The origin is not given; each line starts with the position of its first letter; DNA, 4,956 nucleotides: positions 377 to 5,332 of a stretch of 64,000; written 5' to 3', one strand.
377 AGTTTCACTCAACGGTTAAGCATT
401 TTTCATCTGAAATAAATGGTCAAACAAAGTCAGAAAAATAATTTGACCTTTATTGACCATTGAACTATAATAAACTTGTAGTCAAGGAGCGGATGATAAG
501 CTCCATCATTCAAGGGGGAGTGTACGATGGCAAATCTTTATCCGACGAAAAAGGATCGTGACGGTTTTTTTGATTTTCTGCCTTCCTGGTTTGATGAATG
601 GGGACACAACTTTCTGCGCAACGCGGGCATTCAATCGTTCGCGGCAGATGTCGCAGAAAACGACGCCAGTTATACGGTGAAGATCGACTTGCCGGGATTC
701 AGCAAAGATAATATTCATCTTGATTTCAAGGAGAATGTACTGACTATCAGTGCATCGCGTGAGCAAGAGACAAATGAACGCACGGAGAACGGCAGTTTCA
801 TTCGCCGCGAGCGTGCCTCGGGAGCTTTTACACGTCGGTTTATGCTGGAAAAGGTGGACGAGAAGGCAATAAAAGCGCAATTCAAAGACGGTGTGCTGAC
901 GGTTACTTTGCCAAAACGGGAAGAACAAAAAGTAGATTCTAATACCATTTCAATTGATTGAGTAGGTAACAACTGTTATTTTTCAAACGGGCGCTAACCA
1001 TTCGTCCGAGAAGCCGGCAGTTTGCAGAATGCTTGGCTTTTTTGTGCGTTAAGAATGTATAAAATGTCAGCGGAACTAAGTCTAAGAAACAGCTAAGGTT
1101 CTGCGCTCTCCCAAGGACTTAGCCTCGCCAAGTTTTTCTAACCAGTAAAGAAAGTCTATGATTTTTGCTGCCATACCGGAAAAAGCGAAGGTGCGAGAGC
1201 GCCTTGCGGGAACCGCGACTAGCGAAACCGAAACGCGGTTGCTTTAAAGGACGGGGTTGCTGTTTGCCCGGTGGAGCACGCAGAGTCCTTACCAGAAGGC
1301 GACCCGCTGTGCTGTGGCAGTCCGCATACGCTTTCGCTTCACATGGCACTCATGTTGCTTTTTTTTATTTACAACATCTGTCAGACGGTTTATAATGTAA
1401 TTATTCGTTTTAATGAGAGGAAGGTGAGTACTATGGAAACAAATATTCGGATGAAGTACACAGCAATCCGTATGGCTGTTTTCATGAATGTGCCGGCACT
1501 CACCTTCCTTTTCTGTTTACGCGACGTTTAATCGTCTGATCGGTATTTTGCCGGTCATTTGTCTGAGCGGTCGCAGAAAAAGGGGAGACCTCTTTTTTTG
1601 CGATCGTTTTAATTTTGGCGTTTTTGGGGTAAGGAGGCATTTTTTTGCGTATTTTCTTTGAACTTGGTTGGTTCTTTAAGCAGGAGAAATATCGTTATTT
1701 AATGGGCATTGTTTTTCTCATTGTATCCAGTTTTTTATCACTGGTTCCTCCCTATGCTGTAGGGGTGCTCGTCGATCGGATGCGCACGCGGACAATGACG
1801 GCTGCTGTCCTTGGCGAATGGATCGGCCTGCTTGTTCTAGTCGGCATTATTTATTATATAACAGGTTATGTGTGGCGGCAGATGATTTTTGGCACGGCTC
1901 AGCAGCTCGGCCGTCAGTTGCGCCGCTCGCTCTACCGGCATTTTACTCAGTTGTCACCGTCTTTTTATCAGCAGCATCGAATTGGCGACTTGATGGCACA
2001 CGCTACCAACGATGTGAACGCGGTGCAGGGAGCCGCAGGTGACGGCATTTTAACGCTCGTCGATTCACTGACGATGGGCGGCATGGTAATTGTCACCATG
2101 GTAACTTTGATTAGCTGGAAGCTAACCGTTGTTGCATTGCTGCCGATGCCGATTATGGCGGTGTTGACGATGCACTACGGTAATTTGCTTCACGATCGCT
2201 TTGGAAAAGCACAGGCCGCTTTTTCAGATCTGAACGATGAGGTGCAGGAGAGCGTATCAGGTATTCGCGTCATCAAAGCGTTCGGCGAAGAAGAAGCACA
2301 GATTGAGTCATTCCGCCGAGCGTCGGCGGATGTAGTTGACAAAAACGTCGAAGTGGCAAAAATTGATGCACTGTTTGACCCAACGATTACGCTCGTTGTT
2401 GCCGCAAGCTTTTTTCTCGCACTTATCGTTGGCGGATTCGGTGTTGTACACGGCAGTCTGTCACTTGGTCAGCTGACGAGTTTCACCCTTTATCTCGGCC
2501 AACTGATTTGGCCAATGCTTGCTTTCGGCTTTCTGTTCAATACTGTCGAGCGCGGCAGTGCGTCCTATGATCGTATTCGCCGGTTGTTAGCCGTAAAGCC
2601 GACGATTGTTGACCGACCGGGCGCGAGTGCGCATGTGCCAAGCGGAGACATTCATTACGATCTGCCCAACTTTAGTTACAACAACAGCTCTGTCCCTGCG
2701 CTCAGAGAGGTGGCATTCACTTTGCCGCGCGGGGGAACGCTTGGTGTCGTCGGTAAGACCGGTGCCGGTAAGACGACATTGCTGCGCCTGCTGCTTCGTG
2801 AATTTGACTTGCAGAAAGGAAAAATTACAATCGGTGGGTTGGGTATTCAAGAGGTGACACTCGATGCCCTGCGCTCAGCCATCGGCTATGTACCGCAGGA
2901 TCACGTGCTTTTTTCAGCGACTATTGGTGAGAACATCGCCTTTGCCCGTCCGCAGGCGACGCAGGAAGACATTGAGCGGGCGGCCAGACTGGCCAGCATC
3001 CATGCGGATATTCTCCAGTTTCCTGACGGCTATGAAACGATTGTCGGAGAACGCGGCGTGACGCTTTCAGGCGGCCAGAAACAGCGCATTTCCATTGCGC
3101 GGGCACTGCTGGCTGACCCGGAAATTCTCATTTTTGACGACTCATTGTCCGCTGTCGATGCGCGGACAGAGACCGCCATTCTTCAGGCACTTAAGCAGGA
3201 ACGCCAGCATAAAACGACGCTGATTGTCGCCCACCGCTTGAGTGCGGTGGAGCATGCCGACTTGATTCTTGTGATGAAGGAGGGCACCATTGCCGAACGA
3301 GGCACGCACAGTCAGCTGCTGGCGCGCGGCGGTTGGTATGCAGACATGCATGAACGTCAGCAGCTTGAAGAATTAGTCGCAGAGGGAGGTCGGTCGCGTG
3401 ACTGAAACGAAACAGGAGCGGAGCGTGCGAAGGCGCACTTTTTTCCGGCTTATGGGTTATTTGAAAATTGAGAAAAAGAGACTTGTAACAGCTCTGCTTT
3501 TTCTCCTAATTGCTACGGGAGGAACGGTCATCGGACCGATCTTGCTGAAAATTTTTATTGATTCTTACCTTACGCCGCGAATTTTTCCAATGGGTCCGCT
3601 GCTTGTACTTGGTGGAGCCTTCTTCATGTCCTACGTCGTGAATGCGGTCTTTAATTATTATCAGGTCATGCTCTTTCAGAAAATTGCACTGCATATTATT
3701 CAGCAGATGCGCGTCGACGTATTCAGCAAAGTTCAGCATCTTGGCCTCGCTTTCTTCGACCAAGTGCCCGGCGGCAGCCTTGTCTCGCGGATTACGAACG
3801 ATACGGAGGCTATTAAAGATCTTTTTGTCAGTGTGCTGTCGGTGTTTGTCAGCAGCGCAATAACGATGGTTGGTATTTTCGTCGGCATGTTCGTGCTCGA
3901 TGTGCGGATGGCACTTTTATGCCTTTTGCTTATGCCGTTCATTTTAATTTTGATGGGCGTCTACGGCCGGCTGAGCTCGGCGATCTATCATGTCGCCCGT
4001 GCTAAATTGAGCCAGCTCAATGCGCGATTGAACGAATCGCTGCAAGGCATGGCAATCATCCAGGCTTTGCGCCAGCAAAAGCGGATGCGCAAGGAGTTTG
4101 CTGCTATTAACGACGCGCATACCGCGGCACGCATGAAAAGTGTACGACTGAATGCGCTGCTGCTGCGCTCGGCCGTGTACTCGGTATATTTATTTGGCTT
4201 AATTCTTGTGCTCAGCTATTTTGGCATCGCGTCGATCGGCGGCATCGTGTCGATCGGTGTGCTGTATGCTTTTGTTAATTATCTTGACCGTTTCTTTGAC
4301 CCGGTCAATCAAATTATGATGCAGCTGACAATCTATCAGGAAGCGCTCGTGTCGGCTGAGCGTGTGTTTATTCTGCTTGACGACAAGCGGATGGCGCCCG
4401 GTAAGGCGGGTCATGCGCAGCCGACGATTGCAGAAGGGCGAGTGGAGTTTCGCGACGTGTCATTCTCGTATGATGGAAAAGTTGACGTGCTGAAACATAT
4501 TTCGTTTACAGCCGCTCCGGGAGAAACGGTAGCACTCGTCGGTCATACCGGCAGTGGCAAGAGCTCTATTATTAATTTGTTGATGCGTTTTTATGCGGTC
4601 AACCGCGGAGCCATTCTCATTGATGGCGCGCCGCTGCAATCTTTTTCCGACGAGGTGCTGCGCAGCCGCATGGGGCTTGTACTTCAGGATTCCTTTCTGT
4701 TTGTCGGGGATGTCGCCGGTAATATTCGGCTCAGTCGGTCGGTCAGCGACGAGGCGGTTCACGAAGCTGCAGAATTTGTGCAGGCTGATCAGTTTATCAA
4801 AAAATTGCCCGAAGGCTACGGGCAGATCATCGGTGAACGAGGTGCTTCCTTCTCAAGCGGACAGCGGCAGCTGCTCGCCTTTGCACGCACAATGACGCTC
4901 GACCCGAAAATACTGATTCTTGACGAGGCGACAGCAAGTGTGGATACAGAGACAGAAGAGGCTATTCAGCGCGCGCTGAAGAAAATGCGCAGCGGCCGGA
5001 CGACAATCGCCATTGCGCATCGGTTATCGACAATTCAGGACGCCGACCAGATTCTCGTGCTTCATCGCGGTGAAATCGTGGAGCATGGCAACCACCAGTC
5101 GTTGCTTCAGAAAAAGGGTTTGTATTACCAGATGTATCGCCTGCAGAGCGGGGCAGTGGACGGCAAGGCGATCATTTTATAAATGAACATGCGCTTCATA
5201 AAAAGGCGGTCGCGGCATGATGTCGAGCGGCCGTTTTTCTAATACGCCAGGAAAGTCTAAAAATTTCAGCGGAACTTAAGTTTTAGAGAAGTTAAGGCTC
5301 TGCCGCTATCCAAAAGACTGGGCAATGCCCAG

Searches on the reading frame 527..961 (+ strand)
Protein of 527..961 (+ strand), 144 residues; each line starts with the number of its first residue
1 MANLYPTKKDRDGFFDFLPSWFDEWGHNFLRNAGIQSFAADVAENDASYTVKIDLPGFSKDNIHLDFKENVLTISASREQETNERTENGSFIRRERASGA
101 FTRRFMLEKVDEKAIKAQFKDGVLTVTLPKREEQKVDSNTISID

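Call 16: search_protein_families(library=pfam, proteins=[window:527-961:+])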
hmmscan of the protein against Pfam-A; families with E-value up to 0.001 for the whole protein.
window:527-961:+ (144 aa): 2 families
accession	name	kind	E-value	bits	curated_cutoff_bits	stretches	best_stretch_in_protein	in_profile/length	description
PF00011.27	HSP20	-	1.2e-23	83.6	20.8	1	42-143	2-101/102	Hsp20/alpha crystallin family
PF17886.7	ArsA_HSP20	-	4.3e-06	26.6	22.5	1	47-127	2-62/63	HSP20-like domain found in ArsA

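Call 78: find_homologous_proteins(query=window:527-961:+, max_evalue=1e-30)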
Query window:527-961:+ (144 aa): 29 proteins with E <= 1e-30 among 974 candidates.
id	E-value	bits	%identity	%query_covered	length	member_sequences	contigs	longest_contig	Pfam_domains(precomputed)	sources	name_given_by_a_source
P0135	7.9e-90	316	100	100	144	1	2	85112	PF00011.28,PF17886.8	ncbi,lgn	ncbi:MAG: Hsp20/alpha crystallin family protein [Sporolactobacillus sp.]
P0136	1.9e-66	240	75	100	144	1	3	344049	PF00011.28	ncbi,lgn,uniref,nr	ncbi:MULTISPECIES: Hsp20/alpha crystallin family protein [unclassified Sporolactobacillus]|uniref:Hs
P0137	2.1e-63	230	72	100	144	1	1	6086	PF00011.28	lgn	-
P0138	7.9e-63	229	68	100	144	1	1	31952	PF00011.28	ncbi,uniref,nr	ncbi:Hsp20/alpha crystallin family protein [Sporolactobacillus shoreae]|uniref:Hsp20/alpha crystalli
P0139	2.0e-62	227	67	100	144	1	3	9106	PF00011.28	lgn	-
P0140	2.3e-62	227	69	100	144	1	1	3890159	PF00011.28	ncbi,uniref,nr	ncbi:Hsp20/alpha crystallin family protein [Sporolactobacillus pectinivorans]|uniref:Hsp20/alpha cry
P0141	1.4e-61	225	67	100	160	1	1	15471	PF00011.28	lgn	-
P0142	1.5e-61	224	67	100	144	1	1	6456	PF00011.28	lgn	-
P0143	2.0e-61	224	69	100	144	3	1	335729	PF00011.28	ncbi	ncbi:MAG: Hsp20/alpha crystallin family protein [Sporolactobacillus sp.]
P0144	3.0e-61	223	69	100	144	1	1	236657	PF00011.28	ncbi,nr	ncbi:Hsp20/alpha crystallin family protein [Sporolactobacillus sp. THM7-4]|nr:Hsp20/alpha crystallin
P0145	3.3e-61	223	68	100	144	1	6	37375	PF00011.28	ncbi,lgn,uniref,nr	ncbi:Hsp20/alpha crystallin family protein [Sporolactobacillus putidus]|uniref:SHSP domain-containin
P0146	4.4e-61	223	67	100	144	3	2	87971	PF00011.28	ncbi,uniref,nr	ncbi:Hsp20/alpha crystallin family protein [Sporolactobacillus shoreicorticis]|uniref:Hsp20/alpha cr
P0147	1.6e-60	221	69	100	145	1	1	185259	PF00011.28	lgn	-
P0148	2.8e-60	220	69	100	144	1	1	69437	PF00011.28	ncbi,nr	ncbi:Hsp20/alpha crystallin family protein [Sporolactobacillus sp. THM7-7]|nr:Hsp20/alpha crystallin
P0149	9.2e-60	219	69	100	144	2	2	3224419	PF00011.28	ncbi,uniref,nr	ncbi:Hsp20/alpha crystallin family protein [Sporolactobacillus sp. Y61]|uniref:Hsp20/alpha crystalli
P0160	1.3e-55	205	62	100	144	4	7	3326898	PF00011.28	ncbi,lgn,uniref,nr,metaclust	ncbi:Hsp20/alpha crystallin family protein [Sporolactobacillus terrae]|uniref:Hsp20/alpha crystallin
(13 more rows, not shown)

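Call 79: find_encoding_contigs(protein=P0160, flank=10000, max_places=8)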
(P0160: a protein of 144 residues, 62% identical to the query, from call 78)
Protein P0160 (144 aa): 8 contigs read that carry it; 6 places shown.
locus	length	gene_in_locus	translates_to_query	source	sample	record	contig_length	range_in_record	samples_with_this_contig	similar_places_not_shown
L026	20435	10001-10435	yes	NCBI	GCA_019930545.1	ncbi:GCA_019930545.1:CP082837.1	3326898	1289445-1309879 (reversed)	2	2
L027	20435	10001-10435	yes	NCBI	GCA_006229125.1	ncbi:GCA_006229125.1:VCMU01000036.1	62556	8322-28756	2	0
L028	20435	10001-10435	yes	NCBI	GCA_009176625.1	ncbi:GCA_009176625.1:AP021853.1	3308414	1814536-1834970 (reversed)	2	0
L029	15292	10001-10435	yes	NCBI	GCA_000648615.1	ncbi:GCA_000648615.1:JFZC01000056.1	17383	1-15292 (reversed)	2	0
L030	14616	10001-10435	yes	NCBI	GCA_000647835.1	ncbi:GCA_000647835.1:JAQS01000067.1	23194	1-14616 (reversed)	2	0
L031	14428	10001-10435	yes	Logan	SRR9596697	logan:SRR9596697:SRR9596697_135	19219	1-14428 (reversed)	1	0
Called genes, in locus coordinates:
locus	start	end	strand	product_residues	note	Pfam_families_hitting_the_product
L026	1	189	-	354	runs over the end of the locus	PF13426:PAS_9 (faint), PF00512:HisKA, PF02518:HATPase_c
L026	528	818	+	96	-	PF04023:FeoA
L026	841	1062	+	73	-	PF04023:FeoA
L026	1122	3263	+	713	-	PF01926:MMR_HSR1, PF02421:FeoB_N, PF17910:FeoB_Cyto, PF07670:Gate, PF07664:FeoB_C, PF07670:Gate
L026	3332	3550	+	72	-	PF12669:FeoB_associated (weak)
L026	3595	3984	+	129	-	PF12669:FeoB_associated (weak), PF00403:HMA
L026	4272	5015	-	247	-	PF00300:His_Phos_1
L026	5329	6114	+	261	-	PF06738:ThrE, PF12821:ThrE_2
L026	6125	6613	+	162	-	PF06738:ThrE (weak), PF12821:ThrE_2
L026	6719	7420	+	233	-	PF00657:Lipase_GDSL, PF13472:Lipase_GDSL_2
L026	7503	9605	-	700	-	PF01751:Toprim, PF01131:Topoisom_bac, PF02150:Zn_ribbon_RPB9 (faint)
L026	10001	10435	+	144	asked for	PF00011:HSP20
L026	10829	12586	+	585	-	PF00664:ABC_membrane, PF00005:ABC_tran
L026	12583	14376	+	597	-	PF00664:ABC_membrane, PF00005:ABC_tran, PF02463:SMC_N (faint)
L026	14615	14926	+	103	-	-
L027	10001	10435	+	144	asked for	PF00011:HSP20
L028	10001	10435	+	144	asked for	PF00011:HSP20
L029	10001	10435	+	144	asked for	PF00011:HSP20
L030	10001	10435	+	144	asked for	PF00011:HSP20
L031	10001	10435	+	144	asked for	PF00011:HSP20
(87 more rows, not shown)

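Call 80: find_encoding_contigs(protein=P0135, flank=10000, max_places=4)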
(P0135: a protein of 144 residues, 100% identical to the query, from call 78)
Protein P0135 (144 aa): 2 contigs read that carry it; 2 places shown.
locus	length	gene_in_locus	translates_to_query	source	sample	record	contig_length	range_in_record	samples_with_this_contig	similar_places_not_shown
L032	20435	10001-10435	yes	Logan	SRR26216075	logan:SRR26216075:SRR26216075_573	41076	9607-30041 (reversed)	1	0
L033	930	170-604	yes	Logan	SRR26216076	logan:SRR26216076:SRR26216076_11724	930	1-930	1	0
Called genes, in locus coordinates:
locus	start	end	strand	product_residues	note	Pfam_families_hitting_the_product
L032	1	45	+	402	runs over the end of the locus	PF00155:Aminotran_1_2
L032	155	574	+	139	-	-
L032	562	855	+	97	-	PF10850:DUF2653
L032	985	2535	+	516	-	PF01425:Amidase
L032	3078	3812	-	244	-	PF00300:His_Phos_1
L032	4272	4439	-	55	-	-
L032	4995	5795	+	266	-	PF06738:ThrE, PF12821:ThrE_2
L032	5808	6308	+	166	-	PF06738:ThrE (weak), PF12821:ThrE_2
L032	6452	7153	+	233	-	PF00657:Lipase_GDSL, PF13472:Lipase_GDSL_2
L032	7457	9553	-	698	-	PF01751:Toprim, PF01131:Topoisom_bac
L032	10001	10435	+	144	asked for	PF00011:HSP20, PF17886:ArsA_HSP20 (weak)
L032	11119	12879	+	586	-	PF00664:ABC_membrane, PF00005:ABC_tran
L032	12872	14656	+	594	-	PF00664:ABC_membrane, PF00005:ABC_tran, PF02463:SMC_N (faint)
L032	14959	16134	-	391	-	PF21088:MS_channel_1st, PF00924:MS_channel_2nd, PF21082:MS_channel_3rd (weak)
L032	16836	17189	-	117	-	PF08863:YolD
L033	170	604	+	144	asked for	PF00011:HSP20, PF17886:ArsA_HSP20 (weak)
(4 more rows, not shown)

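Call 91: find_encoding_contigs(protein=P0136, flank=10000, max_places=3)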
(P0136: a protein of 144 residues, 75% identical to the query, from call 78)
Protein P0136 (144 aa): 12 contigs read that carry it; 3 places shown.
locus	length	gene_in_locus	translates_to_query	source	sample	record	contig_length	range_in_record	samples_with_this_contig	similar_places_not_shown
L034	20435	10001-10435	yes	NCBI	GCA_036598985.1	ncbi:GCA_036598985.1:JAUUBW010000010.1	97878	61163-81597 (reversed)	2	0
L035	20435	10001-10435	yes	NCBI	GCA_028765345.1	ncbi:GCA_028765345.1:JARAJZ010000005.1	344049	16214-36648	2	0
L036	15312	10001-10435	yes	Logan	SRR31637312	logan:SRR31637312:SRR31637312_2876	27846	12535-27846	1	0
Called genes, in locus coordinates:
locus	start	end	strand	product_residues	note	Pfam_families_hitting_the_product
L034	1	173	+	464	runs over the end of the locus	PF01425:Amidase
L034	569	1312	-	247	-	PF00300:His_Phos_1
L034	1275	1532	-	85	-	-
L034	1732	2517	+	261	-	PF06738:ThrE, PF12821:ThrE_2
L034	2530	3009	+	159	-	PF06738:ThrE, PF12821:ThrE_2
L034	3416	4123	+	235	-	PF01643:Acyl-ACP_TE (weak), PF13279:4HBT_2 (faint), PF20791:Acyl-ACP_TE_C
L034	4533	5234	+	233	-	PF00657:Lipase_GDSL, PF13472:Lipase_GDSL_2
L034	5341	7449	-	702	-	PF01751:Toprim, PF01131:Topoisom_bac, PF02150:Zn_ribbon_RPB9 (faint)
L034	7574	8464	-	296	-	PF00126:HTH_1, PF03466:LysR_substrate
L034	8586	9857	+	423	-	PF00324:AA_permease, PF03845:Spore_permease, PF13520:AA_permease_2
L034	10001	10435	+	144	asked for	PF00011:HSP20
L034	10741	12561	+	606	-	PF00664:ABC_membrane, PF00005:ABC_tran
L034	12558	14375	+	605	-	PF00664:ABC_membrane, PF00005:ABC_tran, PF02463:SMC_N (faint)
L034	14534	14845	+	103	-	-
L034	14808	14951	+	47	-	-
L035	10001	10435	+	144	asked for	PF00011:HSP20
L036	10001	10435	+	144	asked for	PF00011:HSP20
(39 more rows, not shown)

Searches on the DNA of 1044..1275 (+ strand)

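Call 32: search_dna_similar(query=window:1044-1275:+, collection=plasmids, mode=distant, max_evalue=0.01)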
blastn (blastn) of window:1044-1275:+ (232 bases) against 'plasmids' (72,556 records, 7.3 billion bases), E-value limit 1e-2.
No match.

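Call 33: search_dna_similar(query=window:1044-1275:+, collection=phages, mode=distant, max_evalue=0.01)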
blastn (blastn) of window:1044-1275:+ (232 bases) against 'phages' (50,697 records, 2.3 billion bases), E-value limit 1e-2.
No match.
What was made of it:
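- Tried and rejected: M1+M2 gave no match (calls 32, 33).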

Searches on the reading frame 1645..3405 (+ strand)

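Call 17: search_protein_families(library=pfam, proteins=[window:1645-3405:+])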
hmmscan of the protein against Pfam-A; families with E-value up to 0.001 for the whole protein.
window:1645-3405:+ (586 aa): 3 families
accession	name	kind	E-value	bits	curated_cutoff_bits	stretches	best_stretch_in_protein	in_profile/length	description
PF00664.28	ABC_membrane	-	3.7e-47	161.8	28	1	19-291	2-274/274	ABC transporter transmembrane region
PF00005.33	ABC_tran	-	7.8e-29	101.5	25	1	353-500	1-135/137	ABC transporter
PF02463.25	SMC_N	-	0.00032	20.6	40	0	437-544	117-211/220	RecF/RecN/SMC N terminal domain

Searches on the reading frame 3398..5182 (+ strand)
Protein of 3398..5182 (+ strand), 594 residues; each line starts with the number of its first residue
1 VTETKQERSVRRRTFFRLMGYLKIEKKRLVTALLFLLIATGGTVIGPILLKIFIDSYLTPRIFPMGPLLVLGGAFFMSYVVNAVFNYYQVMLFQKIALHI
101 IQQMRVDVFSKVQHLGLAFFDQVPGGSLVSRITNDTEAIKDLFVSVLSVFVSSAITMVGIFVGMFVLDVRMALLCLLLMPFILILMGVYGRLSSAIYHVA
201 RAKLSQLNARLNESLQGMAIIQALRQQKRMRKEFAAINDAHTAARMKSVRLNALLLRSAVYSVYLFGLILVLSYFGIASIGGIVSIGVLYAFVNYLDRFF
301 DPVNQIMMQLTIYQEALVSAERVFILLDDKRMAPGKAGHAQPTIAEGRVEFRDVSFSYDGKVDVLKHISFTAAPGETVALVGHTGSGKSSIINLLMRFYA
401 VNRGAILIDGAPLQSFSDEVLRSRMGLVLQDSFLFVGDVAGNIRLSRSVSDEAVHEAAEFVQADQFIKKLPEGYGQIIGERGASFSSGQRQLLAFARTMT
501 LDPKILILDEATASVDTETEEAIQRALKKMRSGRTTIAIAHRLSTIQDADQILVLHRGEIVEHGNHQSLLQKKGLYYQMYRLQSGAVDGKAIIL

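Call 16: search_protein_families(library=pfam, proteins=[window:3398-5182:+])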
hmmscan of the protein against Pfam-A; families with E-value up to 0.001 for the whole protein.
window:3398-5182:+ (594 aa): 5 families
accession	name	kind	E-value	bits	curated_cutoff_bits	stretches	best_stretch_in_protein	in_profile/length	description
PF00664.28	ABC_membrane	-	2.9e-38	132.6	28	1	31-302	3-273/274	ABC transporter transmembrane region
PF00005.33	ABC_tran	-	1.6e-27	97.2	25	1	365-513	1-137/137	ABC transporter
PF02463.25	SMC_N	-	5.1e-06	26.5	40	0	484-554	136-210/220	RecF/RecN/SMC N terminal domain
PF13401.12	AAA_22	-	0.00011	22.9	27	0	378-513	8-95/130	AAA domain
PF13191.12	AAA_16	-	0.00014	22.8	32.6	1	374-532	24-161/167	AAA ATPase domain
